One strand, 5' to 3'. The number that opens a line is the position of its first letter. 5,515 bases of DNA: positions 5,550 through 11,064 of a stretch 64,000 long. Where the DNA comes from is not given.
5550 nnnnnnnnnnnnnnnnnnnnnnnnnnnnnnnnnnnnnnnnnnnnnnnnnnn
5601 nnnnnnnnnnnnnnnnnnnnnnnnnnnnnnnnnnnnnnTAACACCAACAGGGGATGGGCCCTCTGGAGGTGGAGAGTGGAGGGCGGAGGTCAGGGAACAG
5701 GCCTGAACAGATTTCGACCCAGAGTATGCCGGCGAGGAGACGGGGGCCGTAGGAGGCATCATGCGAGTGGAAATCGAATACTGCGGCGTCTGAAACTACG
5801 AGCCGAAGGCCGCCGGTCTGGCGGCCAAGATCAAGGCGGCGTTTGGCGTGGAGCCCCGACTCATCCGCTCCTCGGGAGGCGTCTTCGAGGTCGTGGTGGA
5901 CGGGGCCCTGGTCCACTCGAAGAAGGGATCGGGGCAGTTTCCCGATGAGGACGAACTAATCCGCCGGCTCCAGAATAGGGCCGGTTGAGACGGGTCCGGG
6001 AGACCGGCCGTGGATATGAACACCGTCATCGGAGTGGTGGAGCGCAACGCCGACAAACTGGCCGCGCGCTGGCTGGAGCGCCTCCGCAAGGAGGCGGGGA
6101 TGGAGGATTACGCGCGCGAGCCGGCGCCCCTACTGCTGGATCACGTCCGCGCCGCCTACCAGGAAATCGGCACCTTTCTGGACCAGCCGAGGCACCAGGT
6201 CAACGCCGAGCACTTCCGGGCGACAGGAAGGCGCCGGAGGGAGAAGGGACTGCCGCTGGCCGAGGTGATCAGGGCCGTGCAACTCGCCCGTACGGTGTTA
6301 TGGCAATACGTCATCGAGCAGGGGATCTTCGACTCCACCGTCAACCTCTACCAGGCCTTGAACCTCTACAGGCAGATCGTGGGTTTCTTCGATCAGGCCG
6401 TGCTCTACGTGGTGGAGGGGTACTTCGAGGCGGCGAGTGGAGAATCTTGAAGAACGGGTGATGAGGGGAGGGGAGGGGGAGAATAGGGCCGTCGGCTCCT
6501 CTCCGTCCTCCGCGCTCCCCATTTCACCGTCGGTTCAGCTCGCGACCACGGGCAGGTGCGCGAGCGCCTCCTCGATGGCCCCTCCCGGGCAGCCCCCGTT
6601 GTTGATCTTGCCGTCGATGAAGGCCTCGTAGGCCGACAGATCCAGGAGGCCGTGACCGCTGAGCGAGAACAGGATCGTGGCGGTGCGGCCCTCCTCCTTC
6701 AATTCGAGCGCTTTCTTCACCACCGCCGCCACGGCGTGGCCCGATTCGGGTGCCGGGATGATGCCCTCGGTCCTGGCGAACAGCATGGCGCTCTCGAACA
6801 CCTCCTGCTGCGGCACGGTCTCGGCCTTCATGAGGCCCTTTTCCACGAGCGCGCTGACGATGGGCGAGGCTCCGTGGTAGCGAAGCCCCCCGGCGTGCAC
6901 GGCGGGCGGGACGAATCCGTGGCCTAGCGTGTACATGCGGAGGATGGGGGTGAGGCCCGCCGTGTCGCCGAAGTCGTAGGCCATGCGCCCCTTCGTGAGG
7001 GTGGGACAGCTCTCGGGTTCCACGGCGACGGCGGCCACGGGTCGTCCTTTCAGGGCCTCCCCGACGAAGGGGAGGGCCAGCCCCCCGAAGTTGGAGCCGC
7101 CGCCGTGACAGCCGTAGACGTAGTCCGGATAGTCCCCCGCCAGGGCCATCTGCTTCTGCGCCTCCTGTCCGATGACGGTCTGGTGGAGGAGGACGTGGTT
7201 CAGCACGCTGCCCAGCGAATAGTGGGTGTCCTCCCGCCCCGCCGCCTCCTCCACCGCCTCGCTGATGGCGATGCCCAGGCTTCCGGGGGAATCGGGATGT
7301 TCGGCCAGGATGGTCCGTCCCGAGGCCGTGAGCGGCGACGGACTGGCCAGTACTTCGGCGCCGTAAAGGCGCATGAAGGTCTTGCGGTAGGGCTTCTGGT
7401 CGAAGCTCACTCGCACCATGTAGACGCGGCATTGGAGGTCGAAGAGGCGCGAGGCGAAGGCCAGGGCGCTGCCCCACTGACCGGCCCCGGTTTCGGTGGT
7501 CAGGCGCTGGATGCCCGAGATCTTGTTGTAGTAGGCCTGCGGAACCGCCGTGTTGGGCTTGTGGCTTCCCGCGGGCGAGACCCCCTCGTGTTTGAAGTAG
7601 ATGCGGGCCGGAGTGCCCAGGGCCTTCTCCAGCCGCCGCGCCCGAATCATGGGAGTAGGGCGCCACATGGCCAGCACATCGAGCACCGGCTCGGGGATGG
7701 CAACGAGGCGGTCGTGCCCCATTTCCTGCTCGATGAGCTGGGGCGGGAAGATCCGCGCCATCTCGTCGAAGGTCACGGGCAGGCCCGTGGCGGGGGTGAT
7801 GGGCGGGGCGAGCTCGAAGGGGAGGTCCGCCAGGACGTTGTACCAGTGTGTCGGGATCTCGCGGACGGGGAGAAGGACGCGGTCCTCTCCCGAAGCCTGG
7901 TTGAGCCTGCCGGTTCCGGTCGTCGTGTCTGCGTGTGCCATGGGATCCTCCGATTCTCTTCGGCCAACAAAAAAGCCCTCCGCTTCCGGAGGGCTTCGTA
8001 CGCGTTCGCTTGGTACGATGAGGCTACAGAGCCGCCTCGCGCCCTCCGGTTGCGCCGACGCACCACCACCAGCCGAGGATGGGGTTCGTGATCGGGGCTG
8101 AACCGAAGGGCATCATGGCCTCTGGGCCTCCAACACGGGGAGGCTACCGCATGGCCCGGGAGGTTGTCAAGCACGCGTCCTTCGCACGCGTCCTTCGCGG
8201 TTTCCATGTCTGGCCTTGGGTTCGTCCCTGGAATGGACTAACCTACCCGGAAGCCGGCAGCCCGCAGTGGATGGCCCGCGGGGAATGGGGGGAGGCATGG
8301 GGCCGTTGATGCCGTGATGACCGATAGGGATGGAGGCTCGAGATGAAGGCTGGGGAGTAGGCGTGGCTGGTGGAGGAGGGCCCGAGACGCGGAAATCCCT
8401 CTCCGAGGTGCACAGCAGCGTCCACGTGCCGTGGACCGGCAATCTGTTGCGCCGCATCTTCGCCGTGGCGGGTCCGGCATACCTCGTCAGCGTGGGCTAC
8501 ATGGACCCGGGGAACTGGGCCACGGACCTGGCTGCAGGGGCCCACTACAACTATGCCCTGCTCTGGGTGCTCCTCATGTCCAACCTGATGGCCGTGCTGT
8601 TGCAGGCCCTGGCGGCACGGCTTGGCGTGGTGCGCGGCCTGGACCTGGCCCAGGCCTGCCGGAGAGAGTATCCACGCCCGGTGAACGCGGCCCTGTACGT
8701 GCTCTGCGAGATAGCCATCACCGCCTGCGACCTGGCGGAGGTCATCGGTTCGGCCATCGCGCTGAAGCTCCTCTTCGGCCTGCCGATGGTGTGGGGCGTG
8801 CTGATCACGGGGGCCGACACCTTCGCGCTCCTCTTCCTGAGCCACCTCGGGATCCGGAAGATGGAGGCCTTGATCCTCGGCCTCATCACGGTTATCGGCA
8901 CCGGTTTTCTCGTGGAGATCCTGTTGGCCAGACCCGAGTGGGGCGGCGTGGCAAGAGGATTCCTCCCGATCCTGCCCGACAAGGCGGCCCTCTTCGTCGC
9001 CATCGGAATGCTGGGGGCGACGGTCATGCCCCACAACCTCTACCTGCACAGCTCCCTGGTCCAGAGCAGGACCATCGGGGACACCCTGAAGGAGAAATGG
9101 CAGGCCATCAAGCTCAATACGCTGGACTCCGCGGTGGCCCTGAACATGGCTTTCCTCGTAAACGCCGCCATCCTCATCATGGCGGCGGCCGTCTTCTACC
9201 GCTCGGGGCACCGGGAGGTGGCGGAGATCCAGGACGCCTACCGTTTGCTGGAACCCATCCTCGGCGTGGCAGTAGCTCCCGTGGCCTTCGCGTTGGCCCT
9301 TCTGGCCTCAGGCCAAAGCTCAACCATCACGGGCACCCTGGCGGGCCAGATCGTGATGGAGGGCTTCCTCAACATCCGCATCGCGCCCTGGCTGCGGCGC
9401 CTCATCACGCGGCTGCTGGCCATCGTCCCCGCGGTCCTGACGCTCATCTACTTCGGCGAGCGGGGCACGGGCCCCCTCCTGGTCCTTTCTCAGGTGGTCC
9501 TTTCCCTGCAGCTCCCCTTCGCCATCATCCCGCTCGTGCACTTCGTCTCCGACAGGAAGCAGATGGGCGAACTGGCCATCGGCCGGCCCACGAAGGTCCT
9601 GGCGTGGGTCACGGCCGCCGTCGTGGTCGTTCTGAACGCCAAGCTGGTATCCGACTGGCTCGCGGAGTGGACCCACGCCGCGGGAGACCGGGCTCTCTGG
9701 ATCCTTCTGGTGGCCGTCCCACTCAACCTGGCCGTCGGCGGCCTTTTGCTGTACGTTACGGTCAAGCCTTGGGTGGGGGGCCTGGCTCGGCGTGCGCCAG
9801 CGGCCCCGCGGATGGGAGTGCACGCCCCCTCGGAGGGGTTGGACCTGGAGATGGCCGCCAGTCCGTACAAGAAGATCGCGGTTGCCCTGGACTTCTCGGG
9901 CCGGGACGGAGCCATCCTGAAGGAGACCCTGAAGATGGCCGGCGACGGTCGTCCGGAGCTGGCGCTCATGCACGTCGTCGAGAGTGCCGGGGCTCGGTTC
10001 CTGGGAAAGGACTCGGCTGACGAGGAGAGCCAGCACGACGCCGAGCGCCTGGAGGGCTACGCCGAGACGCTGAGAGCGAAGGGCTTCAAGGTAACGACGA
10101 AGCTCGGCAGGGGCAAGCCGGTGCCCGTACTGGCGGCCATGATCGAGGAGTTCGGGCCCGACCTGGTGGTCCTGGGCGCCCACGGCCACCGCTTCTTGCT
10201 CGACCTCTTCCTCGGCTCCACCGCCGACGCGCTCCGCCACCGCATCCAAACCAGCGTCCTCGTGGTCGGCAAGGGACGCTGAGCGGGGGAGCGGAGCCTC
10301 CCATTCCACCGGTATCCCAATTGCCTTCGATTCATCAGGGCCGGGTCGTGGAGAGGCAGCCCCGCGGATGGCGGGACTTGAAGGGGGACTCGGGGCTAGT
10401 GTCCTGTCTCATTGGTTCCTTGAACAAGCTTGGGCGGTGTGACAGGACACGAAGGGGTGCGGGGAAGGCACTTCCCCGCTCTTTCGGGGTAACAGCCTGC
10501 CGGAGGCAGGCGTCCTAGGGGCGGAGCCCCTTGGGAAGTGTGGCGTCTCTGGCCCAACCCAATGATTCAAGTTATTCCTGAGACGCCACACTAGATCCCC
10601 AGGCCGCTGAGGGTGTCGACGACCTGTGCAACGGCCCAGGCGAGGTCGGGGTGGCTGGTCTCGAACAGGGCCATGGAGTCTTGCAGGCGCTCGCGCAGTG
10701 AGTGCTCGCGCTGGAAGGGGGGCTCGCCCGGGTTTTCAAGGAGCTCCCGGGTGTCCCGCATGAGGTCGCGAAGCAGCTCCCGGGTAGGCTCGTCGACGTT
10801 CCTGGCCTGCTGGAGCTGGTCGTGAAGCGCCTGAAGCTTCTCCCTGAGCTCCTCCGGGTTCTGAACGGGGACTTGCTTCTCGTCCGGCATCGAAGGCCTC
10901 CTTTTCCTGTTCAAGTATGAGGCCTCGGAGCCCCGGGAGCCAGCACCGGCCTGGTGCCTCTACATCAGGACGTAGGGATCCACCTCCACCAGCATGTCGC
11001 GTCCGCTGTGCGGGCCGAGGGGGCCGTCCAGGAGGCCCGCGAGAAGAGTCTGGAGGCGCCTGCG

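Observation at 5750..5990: Unannotated SelW-like selenoprotein gene with in-frame UGA (CGVU motif) and a SECIS-like hairpin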

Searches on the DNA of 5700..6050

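Call 10: search_rna_families(source=window, start=5700, end=6050, threshold=evalue, max_evalue=10, show_alignments=3)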
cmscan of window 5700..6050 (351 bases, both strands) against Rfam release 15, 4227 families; matches with E-value up to 10: 3.
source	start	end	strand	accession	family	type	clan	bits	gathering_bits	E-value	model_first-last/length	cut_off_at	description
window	5798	5894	+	RF01924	mir-2774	Gene; miRNA;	-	13.6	51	2.4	1-67/67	no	mir-2774 microRNA precursor family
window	5861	5979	-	RF01752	psaA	Cis-reg;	-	10.4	50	4.1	1-197/197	no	psaA RNA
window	5916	5976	+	RF01124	sR36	Gene; snRNA; snoRNA; CD-box;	-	8.9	55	9.1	1-55/55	no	Small nucleolar RNA sR36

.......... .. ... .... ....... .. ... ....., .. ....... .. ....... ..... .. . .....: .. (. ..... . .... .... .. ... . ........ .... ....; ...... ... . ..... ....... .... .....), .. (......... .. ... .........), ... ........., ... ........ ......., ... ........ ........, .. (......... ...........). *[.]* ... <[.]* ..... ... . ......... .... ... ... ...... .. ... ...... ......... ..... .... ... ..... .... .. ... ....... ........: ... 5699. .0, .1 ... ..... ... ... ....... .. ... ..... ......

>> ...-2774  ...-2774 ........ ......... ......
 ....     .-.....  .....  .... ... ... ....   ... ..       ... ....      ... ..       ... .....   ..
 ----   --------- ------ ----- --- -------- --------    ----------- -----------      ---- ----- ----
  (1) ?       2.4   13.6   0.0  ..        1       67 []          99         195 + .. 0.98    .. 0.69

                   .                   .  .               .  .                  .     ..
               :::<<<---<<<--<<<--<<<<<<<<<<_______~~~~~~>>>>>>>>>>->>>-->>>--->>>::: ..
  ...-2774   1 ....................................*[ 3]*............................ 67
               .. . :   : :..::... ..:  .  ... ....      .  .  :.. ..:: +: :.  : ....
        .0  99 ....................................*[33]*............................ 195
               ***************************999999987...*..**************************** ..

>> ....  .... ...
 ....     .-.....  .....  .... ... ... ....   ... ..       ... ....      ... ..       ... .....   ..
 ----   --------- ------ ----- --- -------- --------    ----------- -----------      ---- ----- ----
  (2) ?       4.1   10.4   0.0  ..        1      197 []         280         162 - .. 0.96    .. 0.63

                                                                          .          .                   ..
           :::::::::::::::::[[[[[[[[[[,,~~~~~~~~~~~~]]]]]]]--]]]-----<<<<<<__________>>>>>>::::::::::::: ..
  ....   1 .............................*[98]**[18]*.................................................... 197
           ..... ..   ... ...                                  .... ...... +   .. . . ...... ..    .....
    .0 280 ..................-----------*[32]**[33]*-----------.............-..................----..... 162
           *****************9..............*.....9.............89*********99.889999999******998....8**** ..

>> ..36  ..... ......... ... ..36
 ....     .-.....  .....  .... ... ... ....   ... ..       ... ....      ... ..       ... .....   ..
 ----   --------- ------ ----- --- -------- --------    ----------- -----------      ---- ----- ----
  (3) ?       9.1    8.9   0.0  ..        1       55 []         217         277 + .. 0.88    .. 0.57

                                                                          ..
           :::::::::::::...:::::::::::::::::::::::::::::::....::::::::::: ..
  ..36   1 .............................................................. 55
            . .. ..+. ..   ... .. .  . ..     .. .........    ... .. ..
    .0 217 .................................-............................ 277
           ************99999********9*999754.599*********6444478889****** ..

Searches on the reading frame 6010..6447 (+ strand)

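Call 23: search_protein_families(library=pfam, proteins=[window:6010-6447:+], max_evalue=0.00001)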
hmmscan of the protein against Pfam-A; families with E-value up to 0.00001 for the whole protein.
window:6010-6447:+ (146 aa): 0 families

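Call 59: search_protein_families(library=pfam, proteins=[window:6016-6447:+], max_evalue=1)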
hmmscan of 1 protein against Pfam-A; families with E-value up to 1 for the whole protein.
window:6016-6447:+ (144 aa): 3 families
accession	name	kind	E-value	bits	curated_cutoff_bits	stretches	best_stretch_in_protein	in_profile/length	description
PF14361.12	RsbRD_N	-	0.00086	20.4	24.3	1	8-95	5-99/104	RsbT co-antagonist protein rsbRD N-terminal domain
PF09385.16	HisK_N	-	0.19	12.1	24.4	1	73-137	69-128/129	Histidine kinase N terminal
PF08678.16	Rsbr_N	-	0.24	12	27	1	11-136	4-125/130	Rsbr N terminal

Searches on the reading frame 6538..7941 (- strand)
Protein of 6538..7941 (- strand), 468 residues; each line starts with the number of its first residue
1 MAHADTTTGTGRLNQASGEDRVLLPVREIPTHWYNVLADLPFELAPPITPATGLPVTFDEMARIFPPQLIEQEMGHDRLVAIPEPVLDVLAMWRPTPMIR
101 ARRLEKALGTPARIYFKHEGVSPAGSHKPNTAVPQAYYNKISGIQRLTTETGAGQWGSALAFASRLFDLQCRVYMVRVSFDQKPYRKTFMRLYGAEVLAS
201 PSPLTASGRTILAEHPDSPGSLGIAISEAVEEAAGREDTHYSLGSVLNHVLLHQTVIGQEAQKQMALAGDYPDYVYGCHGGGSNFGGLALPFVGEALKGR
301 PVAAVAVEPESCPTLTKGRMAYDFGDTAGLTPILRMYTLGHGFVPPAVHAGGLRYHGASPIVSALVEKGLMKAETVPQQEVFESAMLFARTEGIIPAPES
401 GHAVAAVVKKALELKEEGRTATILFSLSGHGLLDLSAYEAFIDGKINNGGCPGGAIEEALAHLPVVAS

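Call 23: search_protein_families(library=pfam, proteins=[window:6538-7941:-], max_evalue=0.00001)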
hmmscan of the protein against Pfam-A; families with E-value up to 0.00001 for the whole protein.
window:6538-7941:- (468 aa): 1 family
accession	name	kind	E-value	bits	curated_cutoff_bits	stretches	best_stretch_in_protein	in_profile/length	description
PF00291.31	PALP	-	4.3e-41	141.6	35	1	93-424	5-293/295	Pyridoxal-phosphate dependent enzyme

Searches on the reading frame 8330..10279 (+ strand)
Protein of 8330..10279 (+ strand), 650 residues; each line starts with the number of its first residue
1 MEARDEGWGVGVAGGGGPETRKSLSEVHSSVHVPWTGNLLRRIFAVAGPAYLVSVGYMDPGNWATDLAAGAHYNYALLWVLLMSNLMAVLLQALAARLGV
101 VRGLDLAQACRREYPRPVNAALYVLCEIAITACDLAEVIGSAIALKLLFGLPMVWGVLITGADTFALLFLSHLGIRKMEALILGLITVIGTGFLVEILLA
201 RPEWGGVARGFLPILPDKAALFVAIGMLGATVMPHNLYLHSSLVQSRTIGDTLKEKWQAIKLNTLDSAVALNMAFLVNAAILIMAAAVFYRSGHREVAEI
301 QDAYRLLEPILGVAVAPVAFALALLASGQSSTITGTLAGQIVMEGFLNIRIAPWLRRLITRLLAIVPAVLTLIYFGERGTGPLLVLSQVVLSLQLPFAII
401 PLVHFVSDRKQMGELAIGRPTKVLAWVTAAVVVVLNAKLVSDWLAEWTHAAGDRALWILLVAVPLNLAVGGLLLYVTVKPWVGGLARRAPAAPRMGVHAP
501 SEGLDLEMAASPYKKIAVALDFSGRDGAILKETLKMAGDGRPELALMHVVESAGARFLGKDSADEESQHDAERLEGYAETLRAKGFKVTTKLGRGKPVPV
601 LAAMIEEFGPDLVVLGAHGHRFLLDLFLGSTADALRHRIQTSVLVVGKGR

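Call 23: search_protein_families(library=pfam, proteins=[window:8330-10279:+], max_evalue=0.00001)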
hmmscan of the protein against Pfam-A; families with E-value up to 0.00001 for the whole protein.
window:8330-10279:+ (650 aa): 2 families
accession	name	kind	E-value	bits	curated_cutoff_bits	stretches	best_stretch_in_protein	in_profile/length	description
PF01566.24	Nramp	-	5.7e-137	457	29.8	1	63-418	1-356/357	Natural resistance-associated macrophage protein-like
PF00582.32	Usp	-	1.4e-22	81.2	24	1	513-646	2-140/141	Universal stress protein family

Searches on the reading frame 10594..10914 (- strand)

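Call 23: search_protein_families(library=pfam, proteins=[window:10594-10914:-], max_evalue=0.00001)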
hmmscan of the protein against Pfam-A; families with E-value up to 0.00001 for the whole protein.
window:10594-10914:- (107 aa): 1 family
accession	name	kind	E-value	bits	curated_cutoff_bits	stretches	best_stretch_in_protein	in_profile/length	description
PF14357.11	DUF4404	-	9.4e-20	71.5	27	1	23-107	1-83/83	Domain of unknown function (DUF4404)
